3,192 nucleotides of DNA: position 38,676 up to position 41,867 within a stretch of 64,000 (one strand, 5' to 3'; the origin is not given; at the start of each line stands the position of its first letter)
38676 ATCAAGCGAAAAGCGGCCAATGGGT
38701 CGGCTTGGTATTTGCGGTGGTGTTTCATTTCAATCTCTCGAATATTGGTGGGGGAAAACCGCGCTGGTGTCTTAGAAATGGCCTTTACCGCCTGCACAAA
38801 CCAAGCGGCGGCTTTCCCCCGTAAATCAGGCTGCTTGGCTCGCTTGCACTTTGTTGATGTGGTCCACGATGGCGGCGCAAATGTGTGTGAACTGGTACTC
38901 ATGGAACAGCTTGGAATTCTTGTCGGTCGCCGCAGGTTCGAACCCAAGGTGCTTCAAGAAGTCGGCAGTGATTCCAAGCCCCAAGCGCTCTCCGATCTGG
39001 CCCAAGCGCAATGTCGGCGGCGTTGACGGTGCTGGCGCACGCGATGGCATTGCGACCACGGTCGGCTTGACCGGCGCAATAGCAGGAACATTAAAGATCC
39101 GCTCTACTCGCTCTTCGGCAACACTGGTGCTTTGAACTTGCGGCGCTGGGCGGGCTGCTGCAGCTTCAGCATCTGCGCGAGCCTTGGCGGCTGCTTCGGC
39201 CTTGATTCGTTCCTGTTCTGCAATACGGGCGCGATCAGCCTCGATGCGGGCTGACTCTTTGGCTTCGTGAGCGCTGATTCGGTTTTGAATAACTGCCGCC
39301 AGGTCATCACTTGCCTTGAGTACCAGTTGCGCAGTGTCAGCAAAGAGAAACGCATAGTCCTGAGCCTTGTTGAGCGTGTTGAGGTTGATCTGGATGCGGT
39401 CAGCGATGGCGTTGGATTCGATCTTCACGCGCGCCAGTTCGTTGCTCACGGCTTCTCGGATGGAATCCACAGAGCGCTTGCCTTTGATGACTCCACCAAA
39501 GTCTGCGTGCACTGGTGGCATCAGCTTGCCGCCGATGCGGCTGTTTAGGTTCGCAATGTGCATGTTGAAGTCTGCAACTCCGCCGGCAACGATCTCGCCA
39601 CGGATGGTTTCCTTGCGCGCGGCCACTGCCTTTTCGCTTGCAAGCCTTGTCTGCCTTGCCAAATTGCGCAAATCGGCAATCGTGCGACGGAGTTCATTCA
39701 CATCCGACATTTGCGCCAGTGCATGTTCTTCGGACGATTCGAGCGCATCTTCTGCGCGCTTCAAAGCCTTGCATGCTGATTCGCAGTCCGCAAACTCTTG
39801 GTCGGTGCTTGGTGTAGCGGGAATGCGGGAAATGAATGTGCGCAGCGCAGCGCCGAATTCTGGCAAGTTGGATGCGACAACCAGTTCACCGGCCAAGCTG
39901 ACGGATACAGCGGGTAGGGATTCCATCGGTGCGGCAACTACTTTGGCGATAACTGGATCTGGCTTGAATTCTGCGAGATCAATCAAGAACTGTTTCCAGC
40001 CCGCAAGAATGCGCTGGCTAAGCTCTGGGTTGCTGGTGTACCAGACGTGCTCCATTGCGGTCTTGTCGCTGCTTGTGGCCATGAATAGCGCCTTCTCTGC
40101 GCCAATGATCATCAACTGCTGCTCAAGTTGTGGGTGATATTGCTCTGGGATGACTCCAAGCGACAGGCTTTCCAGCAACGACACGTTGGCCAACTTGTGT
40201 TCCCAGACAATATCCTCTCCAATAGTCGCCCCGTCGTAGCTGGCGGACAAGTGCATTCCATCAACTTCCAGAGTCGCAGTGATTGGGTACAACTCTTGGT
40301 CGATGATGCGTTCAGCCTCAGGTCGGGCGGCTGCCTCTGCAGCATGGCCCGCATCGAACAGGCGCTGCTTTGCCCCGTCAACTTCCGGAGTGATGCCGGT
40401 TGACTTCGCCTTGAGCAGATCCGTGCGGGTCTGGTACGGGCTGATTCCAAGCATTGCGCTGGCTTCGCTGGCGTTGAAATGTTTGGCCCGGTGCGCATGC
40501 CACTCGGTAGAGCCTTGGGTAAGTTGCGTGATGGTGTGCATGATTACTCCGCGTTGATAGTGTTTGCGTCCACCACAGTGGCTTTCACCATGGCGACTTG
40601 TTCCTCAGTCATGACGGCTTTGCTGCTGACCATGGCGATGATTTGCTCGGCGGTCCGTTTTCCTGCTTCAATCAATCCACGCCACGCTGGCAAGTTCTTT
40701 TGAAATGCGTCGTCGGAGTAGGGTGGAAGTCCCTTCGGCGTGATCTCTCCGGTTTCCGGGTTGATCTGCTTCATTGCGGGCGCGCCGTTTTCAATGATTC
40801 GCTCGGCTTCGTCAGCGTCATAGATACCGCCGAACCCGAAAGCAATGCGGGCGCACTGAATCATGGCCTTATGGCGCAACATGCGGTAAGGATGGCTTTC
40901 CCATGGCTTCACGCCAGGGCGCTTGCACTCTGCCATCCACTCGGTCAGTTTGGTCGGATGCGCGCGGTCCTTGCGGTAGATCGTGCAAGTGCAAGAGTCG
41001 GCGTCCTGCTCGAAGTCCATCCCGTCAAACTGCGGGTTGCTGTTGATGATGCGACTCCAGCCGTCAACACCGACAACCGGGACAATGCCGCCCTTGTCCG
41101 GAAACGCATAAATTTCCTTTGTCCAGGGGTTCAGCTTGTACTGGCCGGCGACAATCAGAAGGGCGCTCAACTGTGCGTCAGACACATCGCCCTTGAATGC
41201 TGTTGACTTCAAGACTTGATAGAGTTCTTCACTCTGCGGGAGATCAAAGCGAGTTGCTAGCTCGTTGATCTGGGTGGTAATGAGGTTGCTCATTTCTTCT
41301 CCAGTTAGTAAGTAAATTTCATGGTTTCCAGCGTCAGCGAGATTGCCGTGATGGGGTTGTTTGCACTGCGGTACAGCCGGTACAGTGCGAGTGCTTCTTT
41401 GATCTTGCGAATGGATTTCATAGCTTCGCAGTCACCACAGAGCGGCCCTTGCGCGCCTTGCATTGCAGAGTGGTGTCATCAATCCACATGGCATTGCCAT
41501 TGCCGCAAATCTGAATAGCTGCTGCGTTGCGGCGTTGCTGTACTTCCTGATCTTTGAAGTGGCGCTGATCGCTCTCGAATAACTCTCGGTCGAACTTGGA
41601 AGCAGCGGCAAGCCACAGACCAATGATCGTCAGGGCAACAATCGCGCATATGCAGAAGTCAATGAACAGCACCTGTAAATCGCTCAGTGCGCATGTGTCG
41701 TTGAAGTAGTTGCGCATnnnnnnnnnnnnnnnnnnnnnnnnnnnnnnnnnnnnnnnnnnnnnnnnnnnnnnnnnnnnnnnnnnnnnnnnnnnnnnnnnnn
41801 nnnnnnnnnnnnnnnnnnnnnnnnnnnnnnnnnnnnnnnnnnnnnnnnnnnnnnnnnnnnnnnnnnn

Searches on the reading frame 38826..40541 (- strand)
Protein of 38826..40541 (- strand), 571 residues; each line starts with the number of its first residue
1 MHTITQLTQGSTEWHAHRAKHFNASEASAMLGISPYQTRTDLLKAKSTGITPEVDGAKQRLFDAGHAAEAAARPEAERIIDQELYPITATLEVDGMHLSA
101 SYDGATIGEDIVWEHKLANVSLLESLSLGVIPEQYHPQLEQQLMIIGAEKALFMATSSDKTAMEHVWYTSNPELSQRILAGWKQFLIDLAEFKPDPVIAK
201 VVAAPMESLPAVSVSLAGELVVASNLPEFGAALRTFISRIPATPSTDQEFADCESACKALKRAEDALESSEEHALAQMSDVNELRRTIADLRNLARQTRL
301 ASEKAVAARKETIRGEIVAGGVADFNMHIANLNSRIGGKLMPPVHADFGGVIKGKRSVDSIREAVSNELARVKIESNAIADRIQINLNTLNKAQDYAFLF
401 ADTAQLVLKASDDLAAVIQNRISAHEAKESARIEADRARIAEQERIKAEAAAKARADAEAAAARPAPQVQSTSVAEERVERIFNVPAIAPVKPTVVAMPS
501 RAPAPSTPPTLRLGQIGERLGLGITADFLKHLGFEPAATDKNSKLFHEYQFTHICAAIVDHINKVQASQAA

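Call 9: search_protein_families(library=pfam, proteins=[window:38826-40541:-], max_evalue=0.01)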
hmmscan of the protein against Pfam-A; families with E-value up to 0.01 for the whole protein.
window:38826-40541:- (571 aa): 1 family
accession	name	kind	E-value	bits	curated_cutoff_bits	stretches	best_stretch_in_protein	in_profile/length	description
PF09588.16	YqaJ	-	1e-09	39.3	22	1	13-148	1-149/150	YqaJ-like viral recombinase domain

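Call 10: search_protein_families(library=phrogs, proteins=[window:38826-40541:-], max_evalue=0.01)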
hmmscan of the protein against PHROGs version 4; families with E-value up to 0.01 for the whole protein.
window:38826-40541:- (571 aa): 4 families
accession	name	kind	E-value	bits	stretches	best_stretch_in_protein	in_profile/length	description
phrog_7655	-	DNA, RNA and nucleotide metabolism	2.2e-166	555.9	1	3-485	2-484/551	RecE-like recombination exonuclease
phrog_434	-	DNA, RNA and nucleotide metabolism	1.1e-19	71.9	1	2-278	48-306/372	RecE-like recombination exonuclease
phrog_16197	-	unknown function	1e-13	52.3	1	221-461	12-253/314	-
phrog_1990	-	DNA, RNA and nucleotide metabolism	0.00049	20.6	1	52-179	61-201/290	Cas4-domain exonuclease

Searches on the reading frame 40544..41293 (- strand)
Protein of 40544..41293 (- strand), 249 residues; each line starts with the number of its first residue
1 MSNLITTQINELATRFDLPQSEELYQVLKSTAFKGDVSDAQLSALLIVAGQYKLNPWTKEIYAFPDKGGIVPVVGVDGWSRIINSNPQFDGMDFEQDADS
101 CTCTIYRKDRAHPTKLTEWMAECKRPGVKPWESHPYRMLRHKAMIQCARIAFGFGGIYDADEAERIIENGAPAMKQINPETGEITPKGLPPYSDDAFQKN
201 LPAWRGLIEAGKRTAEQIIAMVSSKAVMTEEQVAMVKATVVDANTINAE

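Call 9: search_protein_families(library=pfam, proteins=[window:40544-41293:-], max_evalue=0.01)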
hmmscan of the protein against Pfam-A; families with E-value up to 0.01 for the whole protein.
window:40544-41293:- (249 aa): 1 family
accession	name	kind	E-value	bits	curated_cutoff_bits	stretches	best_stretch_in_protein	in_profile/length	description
PF03837.19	RecT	-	3.3e-25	89.2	24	2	24-95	7-81/198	RecT family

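Call 10: search_protein_families(library=phrogs, proteins=[window:40544-41293:-], max_evalue=0.01)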
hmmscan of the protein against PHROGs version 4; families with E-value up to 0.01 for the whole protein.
window:40544-41293:- (249 aa): 6 families
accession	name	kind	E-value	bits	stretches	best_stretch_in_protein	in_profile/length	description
phrog_252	-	DNA, RNA and nucleotide metabolism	1.8e-84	284.4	1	1-228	1-241/263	Bet-like ssDNA annealing protein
phrog_10056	-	DNA, RNA and nucleotide metabolism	6.1e-65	220.6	1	1-184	1-206/302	RecT-like ssDNA annealing protein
phrog_8375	-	unknown function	7.5e-25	87.7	1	1-76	1-79/79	-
phrog_12233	-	DNA, RNA and nucleotide metabolism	7.8e-15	56.2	1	123-186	12-77/158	RecT-like ssDNA annealing protein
phrog_2760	-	DNA, RNA and nucleotide metabolism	1.8e-11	45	1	103-165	121-190/257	RecT-like ssDNA annealing protein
phrog_2780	-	DNA, RNA and nucleotide metabolism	4e-05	24.1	1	21-94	37-111/369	RecT-like ssDNA annealing protein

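Call 31: find_related_loci(query=window:40544-41293:-, collection=viral_contigs, flank=4000)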
Query window:40544-41293:- (249 aa) in viral_contigs; peptide patterns used: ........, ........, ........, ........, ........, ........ (x = any residue, [..] = any of these).
586 stretches matched a pattern (row limit reached: there are more); 585 encode a relative of the query (tblastn E <= 1e-3); the best 80 are kept; 80 distinct loci.
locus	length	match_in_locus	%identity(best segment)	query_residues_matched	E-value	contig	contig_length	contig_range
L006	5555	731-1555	64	1-249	5e-105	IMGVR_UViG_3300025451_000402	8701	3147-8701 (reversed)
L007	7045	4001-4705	60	1-232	6e-98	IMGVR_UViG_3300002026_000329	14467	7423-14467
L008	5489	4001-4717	61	1-240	3e-97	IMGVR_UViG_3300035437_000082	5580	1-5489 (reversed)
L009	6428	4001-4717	61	1-240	3e-97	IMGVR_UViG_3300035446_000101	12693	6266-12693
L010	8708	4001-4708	63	1-236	4e-97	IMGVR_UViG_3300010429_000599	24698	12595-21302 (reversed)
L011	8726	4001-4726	59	1-243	3e-95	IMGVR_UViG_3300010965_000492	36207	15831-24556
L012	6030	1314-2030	58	1-237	4e-95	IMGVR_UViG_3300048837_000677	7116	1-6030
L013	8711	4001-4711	57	3-237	2e-94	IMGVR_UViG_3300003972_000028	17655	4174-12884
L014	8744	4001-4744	57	1-236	6e-94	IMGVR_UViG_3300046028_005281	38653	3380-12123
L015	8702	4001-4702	60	1-236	7e-93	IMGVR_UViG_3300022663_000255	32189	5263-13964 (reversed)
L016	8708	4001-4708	60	1-236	4e-92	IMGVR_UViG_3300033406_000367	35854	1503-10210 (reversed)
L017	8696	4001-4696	58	1-238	8e-92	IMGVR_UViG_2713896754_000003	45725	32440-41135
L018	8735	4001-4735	57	1-242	2e-90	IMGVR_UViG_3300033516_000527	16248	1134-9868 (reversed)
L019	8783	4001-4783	57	1-238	7e-90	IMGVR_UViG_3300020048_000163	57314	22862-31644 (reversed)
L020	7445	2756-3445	60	1-232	1e-89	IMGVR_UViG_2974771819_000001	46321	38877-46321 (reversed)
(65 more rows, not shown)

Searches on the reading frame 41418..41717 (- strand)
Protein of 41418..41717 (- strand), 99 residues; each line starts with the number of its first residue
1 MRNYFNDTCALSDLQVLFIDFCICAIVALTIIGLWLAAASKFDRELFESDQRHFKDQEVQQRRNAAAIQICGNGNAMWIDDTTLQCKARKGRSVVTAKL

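Call 9: search_protein_families(library=pfam, proteins=[window:41418-41717:-], max_evalue=0.01)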
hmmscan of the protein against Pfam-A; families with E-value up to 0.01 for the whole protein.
window:41418-41717:- (99 aa): 0 families

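Call 10: search_protein_families(library=phrogs, proteins=[window:41418-41717:-], max_evalue=0.01)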
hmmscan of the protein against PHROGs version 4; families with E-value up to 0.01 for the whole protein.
window:41418-41717:- (99 aa): 1 family
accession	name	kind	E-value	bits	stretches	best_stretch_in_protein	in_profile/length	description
phrog_16606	-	unknown function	0.0031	18.8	1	5-86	6-91/104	-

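Call 53: find_homologous_proteins(query=window:41418-41717:-, max_evalue=0.001)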
Query window:41418-41717:- (99 aa): 4 proteins with E <= 0.001 among 17 candidates.
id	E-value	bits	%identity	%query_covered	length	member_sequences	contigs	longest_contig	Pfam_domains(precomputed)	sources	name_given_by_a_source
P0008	1.1e-59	216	99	100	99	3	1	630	-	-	-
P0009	3.8e-33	131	82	74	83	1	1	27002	-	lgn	-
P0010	1.3e-32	130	78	74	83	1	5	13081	-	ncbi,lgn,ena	-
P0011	2.4e-29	119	70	74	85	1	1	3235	-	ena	-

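Call 54: find_encoding_contigs(protein=P0009, flank=4000, max_places=4)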
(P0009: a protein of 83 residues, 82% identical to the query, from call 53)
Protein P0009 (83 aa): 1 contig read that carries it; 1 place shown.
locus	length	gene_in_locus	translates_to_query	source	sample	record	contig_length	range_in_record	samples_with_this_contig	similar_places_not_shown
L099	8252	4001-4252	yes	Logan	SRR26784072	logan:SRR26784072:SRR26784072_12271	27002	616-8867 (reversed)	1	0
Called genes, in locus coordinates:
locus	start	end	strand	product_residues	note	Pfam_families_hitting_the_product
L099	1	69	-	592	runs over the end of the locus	PF03796:DnaB_C (faint), PF13155:Toprim_2, PF13662:Toprim_4 (weak), PF13481:AAA_25 (weak)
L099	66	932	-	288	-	-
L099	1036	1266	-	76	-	-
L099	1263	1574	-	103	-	-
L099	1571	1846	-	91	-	-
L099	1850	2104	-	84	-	PF15943:YdaS_toxin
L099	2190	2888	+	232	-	PF00717:Peptidase_S24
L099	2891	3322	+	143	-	-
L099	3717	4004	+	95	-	-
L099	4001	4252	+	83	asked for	-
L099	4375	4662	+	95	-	-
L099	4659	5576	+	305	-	-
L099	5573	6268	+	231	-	PF09588:YqaJ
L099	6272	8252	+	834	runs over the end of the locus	PF01555:N6_N4_Mtase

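Call 55: find_encoding_contigs(protein=P0010, flank=4000, max_places=6)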
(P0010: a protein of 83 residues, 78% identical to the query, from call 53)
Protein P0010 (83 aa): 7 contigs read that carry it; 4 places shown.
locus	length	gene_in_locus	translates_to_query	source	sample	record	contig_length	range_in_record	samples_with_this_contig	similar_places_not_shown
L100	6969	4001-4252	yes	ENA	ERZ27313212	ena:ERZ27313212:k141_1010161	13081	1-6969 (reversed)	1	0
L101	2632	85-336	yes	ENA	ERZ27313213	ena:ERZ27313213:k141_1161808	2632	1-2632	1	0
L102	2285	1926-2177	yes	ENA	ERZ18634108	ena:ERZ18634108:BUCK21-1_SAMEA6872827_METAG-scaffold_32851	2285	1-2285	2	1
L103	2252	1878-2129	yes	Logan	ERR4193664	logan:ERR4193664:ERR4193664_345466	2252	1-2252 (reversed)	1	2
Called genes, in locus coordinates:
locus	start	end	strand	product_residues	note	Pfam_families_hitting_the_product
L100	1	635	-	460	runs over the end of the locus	PF00270:DEAD (faint), PF00271:Helicase_C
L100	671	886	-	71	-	-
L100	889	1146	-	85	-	-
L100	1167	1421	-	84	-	-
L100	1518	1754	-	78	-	PF15943:YdaS_toxin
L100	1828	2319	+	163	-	-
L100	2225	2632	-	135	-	-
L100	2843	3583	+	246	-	-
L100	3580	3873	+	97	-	-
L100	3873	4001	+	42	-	-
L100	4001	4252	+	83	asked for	-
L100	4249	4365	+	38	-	-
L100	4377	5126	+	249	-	PF03837:RecT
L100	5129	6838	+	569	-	PF09588:YqaJ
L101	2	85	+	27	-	?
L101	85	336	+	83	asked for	-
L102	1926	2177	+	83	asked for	-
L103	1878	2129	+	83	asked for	-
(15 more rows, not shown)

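Call 56: find_encoding_contigs(protein=P0011, flank=4000, max_places=4)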
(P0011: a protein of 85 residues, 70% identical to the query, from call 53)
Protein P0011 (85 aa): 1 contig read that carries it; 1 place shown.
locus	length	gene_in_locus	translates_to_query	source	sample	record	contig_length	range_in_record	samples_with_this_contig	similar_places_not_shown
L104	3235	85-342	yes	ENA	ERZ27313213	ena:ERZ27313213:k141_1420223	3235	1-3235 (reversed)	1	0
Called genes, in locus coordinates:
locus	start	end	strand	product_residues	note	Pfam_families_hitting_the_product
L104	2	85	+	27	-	?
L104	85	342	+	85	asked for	-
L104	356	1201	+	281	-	PF20188:DUF6551 (weak)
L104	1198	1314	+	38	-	-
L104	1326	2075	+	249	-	PF03837:RecT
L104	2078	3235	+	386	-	?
